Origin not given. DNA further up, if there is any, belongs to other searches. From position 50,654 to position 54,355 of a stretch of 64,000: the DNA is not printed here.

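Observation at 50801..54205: Giant secreted CBM-CBM-DUF4838-like protein embedded in a Wzy-type polysaccharide operon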

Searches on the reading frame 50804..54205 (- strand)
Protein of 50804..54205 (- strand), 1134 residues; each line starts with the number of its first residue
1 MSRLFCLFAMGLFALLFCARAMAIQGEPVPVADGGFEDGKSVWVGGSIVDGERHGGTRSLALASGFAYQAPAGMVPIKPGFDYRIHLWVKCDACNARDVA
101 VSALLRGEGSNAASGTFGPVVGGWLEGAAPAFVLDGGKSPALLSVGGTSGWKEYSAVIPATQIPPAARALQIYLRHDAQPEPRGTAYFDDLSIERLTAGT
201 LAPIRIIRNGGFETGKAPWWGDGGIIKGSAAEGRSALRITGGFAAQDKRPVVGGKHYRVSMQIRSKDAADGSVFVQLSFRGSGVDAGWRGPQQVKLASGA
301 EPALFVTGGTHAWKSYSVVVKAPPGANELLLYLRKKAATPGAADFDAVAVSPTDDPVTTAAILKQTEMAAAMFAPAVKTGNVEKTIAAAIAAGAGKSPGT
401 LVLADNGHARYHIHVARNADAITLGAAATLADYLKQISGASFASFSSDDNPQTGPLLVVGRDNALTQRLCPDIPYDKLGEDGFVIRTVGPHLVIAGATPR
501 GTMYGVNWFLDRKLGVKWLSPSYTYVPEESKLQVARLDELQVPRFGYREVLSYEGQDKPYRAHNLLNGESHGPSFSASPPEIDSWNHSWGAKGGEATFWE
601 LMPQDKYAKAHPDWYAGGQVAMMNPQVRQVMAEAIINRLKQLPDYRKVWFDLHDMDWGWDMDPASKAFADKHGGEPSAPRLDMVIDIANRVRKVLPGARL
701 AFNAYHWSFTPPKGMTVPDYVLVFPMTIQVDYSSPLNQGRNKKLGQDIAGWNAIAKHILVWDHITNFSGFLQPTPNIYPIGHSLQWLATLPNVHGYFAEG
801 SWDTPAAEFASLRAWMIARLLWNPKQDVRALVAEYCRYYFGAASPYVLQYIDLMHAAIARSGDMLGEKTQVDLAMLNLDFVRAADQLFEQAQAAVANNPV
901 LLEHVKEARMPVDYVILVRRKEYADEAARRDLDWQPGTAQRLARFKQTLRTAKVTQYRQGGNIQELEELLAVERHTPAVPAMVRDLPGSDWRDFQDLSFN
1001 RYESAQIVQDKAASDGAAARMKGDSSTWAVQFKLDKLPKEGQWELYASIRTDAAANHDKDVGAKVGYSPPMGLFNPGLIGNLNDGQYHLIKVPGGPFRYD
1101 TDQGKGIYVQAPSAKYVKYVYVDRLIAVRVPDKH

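Call 4: search_protein_families(library=pfam, proteins=[window:50804-54205:-], max_evalue=0.1)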
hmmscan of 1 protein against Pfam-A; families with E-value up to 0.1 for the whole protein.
window:50804-54205:- (1134 aa): 5 families
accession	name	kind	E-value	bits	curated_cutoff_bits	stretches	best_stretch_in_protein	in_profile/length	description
PF16126.11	DUF4838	-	6e-55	187.1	26.6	1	518-852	1-325/325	Domain of unknown function (DUF4838)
PF02018.23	CBM_4_9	-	1.6e-07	32.2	25.9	1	206-277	3-85/136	Carbohydrate binding domain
PF03648.19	Glyco_hydro_67N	-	3.1e-06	27.9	24.3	1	422-506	32-117/120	Glycosyl hydrolase family 67 N-terminus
PF02838.20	Glyco_hydro_20b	-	0.005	18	26.1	1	421-507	31-102/124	Glycosyl hydrolase family 20, domain 2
PF12971.12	NAGLU_N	-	0.031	14.5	28.3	0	477-517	26-66/82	Alpha-N-acetylglucosaminidase (NAGLU) N-terminal domain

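Call 5: search_protein_families(library=ncbifam, proteins=[window:50804-54205:-], max_evalue=0.1)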
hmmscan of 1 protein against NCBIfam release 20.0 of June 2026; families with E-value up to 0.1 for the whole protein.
window:50804-54205:- (1134 aa): 3 families
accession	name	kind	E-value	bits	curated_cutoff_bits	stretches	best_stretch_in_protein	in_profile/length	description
NF033675.1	NTTRR-F1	subfamily_domain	0.01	16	70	0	206-263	5-67/155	NTTRR-F1 domain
NF009783.0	PRK13278.2-4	equivalog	0.041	12.8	590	1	534-610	97-174/356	formate--phosphoribosylaminoimidazolecarboxamide ligase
NF009779.0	PRK13278.1-3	equivalog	0.09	11.9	580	0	531-610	75-155/333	formate--phosphoribosylaminoimidazolecarboxamide ligase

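Call 7: search_solved_structures(query=window:50804-54205:-, max_evalue=1, show_alignments=2)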
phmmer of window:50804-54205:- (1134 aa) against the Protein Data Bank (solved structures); distinct sequences matched with E-value up to 1: 11.
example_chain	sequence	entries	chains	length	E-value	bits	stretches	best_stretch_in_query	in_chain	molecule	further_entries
2zey_A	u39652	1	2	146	0.21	12.4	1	31-102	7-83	S-layer associated multidomain endoglucanase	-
2zew_A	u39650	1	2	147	0.22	12.3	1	31-102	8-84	S-layer associated multidomain endoglucanase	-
2zex_A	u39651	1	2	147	0.22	12.3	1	31-102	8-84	S-layer associated multidomain endoglucanase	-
3oea_A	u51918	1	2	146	0.22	12.3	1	31-102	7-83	S-layer associated multidomain endoglucanase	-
3oeb_A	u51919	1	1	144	0.23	12.3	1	31-102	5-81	S-layer associated multidomain endoglucanase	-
3po0_A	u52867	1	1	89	0.36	11.6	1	383-435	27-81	Small archaeal modifier protein 1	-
4hro_A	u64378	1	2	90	0.37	11.6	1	383-435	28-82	Small archaeal modifier protein 1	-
2l83_A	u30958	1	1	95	0.39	11.5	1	383-435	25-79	Small archaeal modifier protein 1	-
1nwx_M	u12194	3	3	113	0.82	10.4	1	367-425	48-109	ribosomal protein L18 | 50S ribosomal protein L18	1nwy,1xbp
4v49_BM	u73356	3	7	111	0.82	10.4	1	367-425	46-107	50S ribosomal protein L18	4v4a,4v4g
1nkw_M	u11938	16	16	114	0.83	10.4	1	367-425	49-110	50S ribosomal protein L18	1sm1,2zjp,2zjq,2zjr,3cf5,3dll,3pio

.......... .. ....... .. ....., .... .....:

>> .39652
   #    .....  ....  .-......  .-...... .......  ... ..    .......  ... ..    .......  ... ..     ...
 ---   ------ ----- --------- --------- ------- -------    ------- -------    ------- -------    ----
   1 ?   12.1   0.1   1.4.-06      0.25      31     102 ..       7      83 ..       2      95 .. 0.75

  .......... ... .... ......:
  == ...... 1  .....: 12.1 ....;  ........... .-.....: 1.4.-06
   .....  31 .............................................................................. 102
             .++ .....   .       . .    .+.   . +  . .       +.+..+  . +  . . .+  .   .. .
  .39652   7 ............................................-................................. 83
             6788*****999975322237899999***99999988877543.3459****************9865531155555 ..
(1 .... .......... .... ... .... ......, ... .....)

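Call 11: find_homologous_proteins(query=window:50804-54205:-, max_evalue=0.00001)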
Query window:50804-54205:- (1134 aa): 77 proteins with E <= 0.00001 among 8000 candidates.
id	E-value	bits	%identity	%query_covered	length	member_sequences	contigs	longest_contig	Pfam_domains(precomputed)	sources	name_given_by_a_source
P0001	0.0e+0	2636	100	100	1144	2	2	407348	PF16126.12,PF02018.24,PF03648.20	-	-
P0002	0.0e+0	2316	87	99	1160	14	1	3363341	PF16126.12,PF02018.24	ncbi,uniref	ncbi:DUF4838 domain-containing protein [Sulfuriferula sp. GW1]|uniref:DUF4838 domain-containing prot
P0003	0.0e+0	2283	86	100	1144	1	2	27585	PF16126.12,PF02018.24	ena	-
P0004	0.0e+0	2149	80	100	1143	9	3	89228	PF16126.12,PF02018.24,PF03648.20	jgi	-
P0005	0.0e+0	2129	79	100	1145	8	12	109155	PF16126.12,PF02018.24,PF03648.20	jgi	jgi:hypothetical protein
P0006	0.0e+0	1671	64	100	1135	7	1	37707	PF16126.12,PF03648.20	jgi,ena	-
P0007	0.0e+0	1549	71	81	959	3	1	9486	PF16126.12,PF03648.20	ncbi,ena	-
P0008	0.0e+0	1549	71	82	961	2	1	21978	PF16126.12,PF03648.20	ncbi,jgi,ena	jgi:hypothetical protein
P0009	0.0e+0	1535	69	82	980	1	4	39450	PF16126.12,PF02018.24,PF03648.20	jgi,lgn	jgi:hypothetical protein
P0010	0.0e+0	1522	70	81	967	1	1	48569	PF16126.12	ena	-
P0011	0.0e+0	1518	69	82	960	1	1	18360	PF16126.12,PF03648.20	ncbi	ncbi:MAG: DUF4838 domain-containing protein [Burkholderiales bacterium]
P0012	0.0e+0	1513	69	82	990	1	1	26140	PF16126.12,PF03648.20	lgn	-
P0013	0.0e+0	1505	69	82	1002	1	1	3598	PF16126.12,PF02018.24,PF03648.20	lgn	-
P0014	0.0e+0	1497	68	82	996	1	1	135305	PF16126.12,PF03648.20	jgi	jgi:hypothetical protein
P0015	0.0e+0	1493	68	81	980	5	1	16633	PF16126.12,PF03648.20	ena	-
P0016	0.0e+0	1492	57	99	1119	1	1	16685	PF16126.12,PF02018.24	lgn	-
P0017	0.0e+0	1492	67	83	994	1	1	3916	PF16126.12,PF03648.20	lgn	-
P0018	0.0e+0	1492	69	81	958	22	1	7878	PF16126.12,PF02018.24,PF03648.20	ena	-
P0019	0.0e+0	1484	50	97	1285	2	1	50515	PF16126.12,PF02018.24,PF03648.20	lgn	-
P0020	0.0e+0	1477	68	81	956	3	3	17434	PF16126.12,PF03648.20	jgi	jgi:hypothetical protein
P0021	0.0e+0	1462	51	97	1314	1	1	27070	PF16126.12,PF02018.24,PF03648.20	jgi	jgi:hypothetical protein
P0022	0.0e+0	1449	49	98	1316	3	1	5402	PF16126.12,PF02018.24,PF22637.3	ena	-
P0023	0.0e+0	1413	52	97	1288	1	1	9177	PF16126.12,PF02018.24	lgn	-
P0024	0.0e+0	1411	50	97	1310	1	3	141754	PF16126.12,PF02018.24,PF03648.20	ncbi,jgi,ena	ncbi:MAG: DUF4838 domain-containing protein [Lentisphaeria bacterium]|jgi:hypothetical protein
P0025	0.0e+0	1409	50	97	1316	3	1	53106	PF16126.12,PF02018.24,PF03648.20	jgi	-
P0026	0.0e+0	1403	54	97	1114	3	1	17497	PF16126.12,PF02018.24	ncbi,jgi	jgi:hypothetical protein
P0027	0.0e+0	1376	53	97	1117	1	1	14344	PF16126.12,PF02018.24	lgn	-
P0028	0.0e+0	1369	63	81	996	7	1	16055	PF16126.12,PF03648.20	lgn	-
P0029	0.0e+0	1367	53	97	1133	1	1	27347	PF16126.12,PF02018.24,PF03648.20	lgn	-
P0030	0.0e+0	1362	51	99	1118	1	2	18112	PF16126.12,PF02018.24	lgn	-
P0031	0.0e+0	1359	48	97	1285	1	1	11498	PF16126.12,PF02018.24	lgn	-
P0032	0.0e+0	1350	52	97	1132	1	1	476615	PF16126.12,PF02018.24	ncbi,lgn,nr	ncbi:hypothetical protein DB346_05995 [Verrucomicrobia bacterium LW23]|nr:hypothetical protein DB346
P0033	0.0e+0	1341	54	99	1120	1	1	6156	PF16126.12,PF02018.24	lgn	-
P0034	0.0e+0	1336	51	97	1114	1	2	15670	PF16126.12,PF02018.24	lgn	-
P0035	0.0e+0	1330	47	96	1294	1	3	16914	PF16126.12,PF02018.24,PF03648.20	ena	-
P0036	0.0e+0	1324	53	99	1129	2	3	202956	PF16126.12,PF02018.24,PF03648.20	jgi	jgi:hypothetical protein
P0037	0.0e+0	1324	62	81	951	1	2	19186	PF16126.12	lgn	-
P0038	0.0e+0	1317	62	81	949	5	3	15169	PF16126.12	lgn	-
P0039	0.0e+0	1312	51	97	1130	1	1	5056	PF16126.12,PF02018.24,PF03648.20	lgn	-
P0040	0.0e+0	1296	50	99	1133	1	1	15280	PF16126.12,PF02018.24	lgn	-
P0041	0.0e+0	1285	59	82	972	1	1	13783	PF16126.12,PF03648.20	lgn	-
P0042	0.0e+0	1285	60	81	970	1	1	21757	PF16126.12,PF02018.24,PF03648.20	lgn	-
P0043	0.0e+0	1283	60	82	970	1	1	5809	PF16126.12,PF03648.20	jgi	jgi:hypothetical protein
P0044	0.0e+0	1279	51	92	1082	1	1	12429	PF16126.12,PF02018.24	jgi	jgi:hypothetical protein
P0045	0.0e+0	1278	60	82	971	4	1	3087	PF16126.12,PF03648.20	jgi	jgi:hypothetical protein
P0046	0.0e+0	1273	50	97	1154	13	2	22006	PF16126.12,PF02018.24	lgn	-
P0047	0.0e+0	1272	49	99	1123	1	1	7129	PF16126.12,PF02018.24,PF03648.20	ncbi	ncbi:MAG: DUF4838 domain-containing protein [Phycisphaerales bacterium]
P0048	0.0e+0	1259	50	100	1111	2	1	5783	PF16126.12,PF02018.24,PF03648.20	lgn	-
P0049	0.0e+0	1257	59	82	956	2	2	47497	PF16126.12,PF03648.20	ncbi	-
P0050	0.0e+0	1252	52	98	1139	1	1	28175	PF16126.12,PF02018.24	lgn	-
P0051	0.0e+0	1242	51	98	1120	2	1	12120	PF16126.12,PF02018.24,PF03648.20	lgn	-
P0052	0.0e+0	1242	48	100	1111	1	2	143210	PF16126.12,PF02018.24,PF03648.20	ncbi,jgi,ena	-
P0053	0.0e+0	1240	50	97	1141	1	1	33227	PF16126.12,PF02018.24,PF22637.3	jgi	jgi:hypothetical protein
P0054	0.0e+0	1221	58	81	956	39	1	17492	PF16126.12,PF03648.20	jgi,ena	-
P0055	0.0e+0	1217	58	81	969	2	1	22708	PF16126.12,PF03648.20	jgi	-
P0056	0.0e+0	1211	58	81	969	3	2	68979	PF16126.12,PF03648.20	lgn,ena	-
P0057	0.0e+0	1209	58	81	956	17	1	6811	PF16126.12,PF03648.20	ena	-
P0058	0.0e+0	1203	47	100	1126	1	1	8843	PF16126.12,PF02018.24,PF03648.20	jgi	jgi:hypothetical protein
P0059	0.0e+0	1200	49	99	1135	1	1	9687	PF16126.12,PF02018.24,PF03648.20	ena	-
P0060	0.0e+0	1193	50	100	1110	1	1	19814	PF16126.12,PF02018.24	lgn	-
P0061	0.0e+0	1165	54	82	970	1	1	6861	PF16126.12,PF02018.24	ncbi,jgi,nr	ncbi:MAG: DUF4838 domain-containing protein [Opitutaceae bacterium]|jgi:hypothetical protein|nr:DUF4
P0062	0.0e+0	1163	49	97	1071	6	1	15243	PF16126.12,PF02018.24,PF03648.20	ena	-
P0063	0.0e+0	1156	54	81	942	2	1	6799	PF16126.12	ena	-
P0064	0.0e+0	1156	48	98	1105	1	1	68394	PF16126.12,PF02018.24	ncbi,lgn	-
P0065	0.0e+0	1131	41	96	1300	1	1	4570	PF16126.12,PF02018.24,PF03648.20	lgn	-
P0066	0.0e+0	1130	55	82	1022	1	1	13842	PF16126.12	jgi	-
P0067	0.0e+0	1106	40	97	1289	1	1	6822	PF16126.12,PF02018.24,PF03648.20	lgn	-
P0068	0.0e+0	1105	40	96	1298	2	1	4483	PF16126.12,PF02018.24,PF03648.20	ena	-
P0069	0.0e+0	1093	40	94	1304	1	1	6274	PF16126.12,PF02018.24,PF03648.20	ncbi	-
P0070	0.0e+0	1049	53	81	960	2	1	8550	PF16126.12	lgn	-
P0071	0.0e+0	1034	38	97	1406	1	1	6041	PF16126.12,PF02018.24,PF03648.20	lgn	-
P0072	7.6e-281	953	54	69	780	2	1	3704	PF16126.12,PF03648.20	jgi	jgi:hypothetical protein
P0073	1.2e-233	796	50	64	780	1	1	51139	PF16126.12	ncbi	-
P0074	1.8e-166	574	40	67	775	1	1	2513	PF16126.12,PF03648.20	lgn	-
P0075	1.0e-63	234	30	49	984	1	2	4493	PF16126.12,PF03648.20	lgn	-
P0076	3.4e-11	60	37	13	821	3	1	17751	PF16126.12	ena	-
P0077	3.7e-10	56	26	41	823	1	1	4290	PF16126.12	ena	-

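Call 17: find_encoding_contigs(protein=P0002, flank=10000, max_places=2)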
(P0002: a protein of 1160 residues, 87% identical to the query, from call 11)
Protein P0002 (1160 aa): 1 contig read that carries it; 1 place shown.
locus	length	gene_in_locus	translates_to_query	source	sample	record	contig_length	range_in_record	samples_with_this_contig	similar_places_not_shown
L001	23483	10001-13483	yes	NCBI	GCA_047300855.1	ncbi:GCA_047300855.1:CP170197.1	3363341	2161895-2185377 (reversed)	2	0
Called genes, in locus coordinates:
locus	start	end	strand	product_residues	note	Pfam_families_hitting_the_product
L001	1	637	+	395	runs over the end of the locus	PF13692:Glyco_trans_1_4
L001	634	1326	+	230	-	PF14602:Hexapep_2 (faint), PF00132:Hexapep (weak)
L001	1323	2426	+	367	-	PF13439:Glyco_transf_4, PF13692:Glyco_trans_1_4, PF00534:Glycos_transf_1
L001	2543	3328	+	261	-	PF04572:Gb3_synth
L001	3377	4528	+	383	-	-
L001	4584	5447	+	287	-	PF00535:Glycos_transf_2, PF10111:Glyco_tranf_2_2, PF13641:Glyco_tranf_2_3 (weak)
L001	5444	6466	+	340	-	PF13579:Glyco_trans_4_4, PF13439:Glyco_transf_4, PF00534:Glycos_transf_1, PF13692:Glyco_trans_1_4, PF13524:Glyco_trans_1_2 (weak)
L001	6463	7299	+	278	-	PF00535:Glycos_transf_2, PF10111:Glyco_tranf_2_2, PF13641:Glyco_tranf_2_3 (weak)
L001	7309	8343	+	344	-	PF13439:Glyco_transf_4, PF13579:Glyco_trans_4_4 (weak), PF00534:Glycos_transf_1, PF13692:Glyco_trans_1_4, PF13524:Glyco_trans_1_2 (weak)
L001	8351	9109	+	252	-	PF08241:Methyltransf_11, PF13489:Methyltransf_23, PF13649:Methyltransf_25 (weak), PF13847:Methyltransf_31 (weak)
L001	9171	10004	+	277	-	PF13641:Glyco_tranf_2_3, PF00535:Glycos_transf_2, PF10111:Glyco_tranf_2_2 (faint), PF02709:Glyco_transf_7C (weak)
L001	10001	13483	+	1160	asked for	PF02018:CBM_4_9 (faint), PF16126:DUF4838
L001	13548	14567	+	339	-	PF00106:adh_short, PF01073:3Beta_HSD, PF01370:Epimerase, PF02719:Polysacc_synt_2, PF04321:RmlD_sub_bind, PF08659:KR, PF13460:NAD_binding_10 (weak), PF16363:GDP_Man_Dehyd, +1 more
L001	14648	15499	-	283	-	PF00072:Response_reg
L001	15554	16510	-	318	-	PF00072:Response_reg, PF00990:GGDEF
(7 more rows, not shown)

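Call 18: find_encoding_contigs(protein=P0032, flank=10000, max_places=2)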
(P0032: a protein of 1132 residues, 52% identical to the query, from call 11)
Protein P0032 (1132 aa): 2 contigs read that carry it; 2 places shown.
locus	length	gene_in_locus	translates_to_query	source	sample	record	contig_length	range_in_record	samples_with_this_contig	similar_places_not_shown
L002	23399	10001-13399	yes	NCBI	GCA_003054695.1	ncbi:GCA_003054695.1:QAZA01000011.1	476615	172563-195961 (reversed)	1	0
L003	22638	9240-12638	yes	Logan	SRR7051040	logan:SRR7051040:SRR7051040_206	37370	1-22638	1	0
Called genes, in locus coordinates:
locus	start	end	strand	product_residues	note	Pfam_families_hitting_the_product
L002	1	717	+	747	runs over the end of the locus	PF00528:BPD_transp_1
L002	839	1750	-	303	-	-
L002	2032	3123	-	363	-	PF00392:GntR, PF13407:Peripla_BP_4, PF13377:Peripla_BP_3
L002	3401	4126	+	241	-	-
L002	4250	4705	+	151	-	-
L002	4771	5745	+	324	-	PF07963:N_methyl (weak)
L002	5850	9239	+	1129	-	-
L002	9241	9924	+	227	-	-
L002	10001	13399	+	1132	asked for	PF02018:CBM_4_9 (faint), PF16126:DUF4838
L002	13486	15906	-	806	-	PF03176:MMPL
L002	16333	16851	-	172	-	PF05932:CesT (weak)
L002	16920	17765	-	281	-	-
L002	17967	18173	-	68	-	PF13396:PLDc_N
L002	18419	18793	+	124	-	PF01627:Hpt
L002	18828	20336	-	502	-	PF04773:FecR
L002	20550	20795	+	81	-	-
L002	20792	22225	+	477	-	PF02789:Peptidase_M17_N (weak), PF00883:Peptidase_M17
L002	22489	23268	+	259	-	-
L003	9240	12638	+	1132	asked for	PF02018:CBM_4_9 (faint), PF16126:DUF4838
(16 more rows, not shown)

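Call 19: find_encoding_contigs(protein=P0014, flank=10000, max_places=1)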
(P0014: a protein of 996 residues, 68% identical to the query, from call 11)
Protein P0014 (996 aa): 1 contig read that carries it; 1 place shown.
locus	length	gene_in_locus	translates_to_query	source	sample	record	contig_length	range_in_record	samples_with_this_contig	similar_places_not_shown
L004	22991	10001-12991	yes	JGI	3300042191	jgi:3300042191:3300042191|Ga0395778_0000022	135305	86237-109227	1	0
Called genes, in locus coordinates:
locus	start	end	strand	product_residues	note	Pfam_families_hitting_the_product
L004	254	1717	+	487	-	PF01943:Polysacc_synt, PF13440:Polysacc_synt_3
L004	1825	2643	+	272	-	PF13469:Sulfotransfer_3, PF00685:Sulfotransfer_1 (weak)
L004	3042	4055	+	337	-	PF13439:Glyco_transf_4 (weak), PF13692:Glyco_trans_1_4 (weak), PF13524:Glyco_trans_1_2 (weak)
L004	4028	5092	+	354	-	-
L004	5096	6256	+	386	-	-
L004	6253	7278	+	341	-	PF13579:Glyco_trans_4_4 (faint), PF13439:Glyco_transf_4, PF00534:Glycos_transf_1, PF13524:Glyco_trans_1_2 (weak), PF13692:Glyco_trans_1_4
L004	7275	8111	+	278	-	PF00535:Glycos_transf_2, PF13641:Glyco_tranf_2_3, PF10111:Glyco_tranf_2_2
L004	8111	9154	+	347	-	PF13439:Glyco_transf_4, PF13579:Glyco_trans_4_4 (weak), PF00534:Glycos_transf_1, PF13692:Glyco_trans_1_4, PF13524:Glyco_trans_1_2 (weak)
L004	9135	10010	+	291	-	PF00535:Glycos_transf_2, PF13641:Glyco_tranf_2_3, PF10111:Glyco_tranf_2_2 (faint), PF13632:Glyco_trans_2_3 (weak), PF02709:Glyco_transf_7C (weak)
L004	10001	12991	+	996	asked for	PF03648:Glyco_hydro_67N, PF16126:DUF4838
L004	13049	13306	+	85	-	PF01610:DDE_Tnp_ISL3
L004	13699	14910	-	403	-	PF01609:DDE_Tnp_1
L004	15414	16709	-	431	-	PF01136:Peptidase_U32, PF16325:Peptidase_U32_C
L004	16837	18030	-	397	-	PF05940:NnrS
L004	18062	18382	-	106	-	PF04358:DsrC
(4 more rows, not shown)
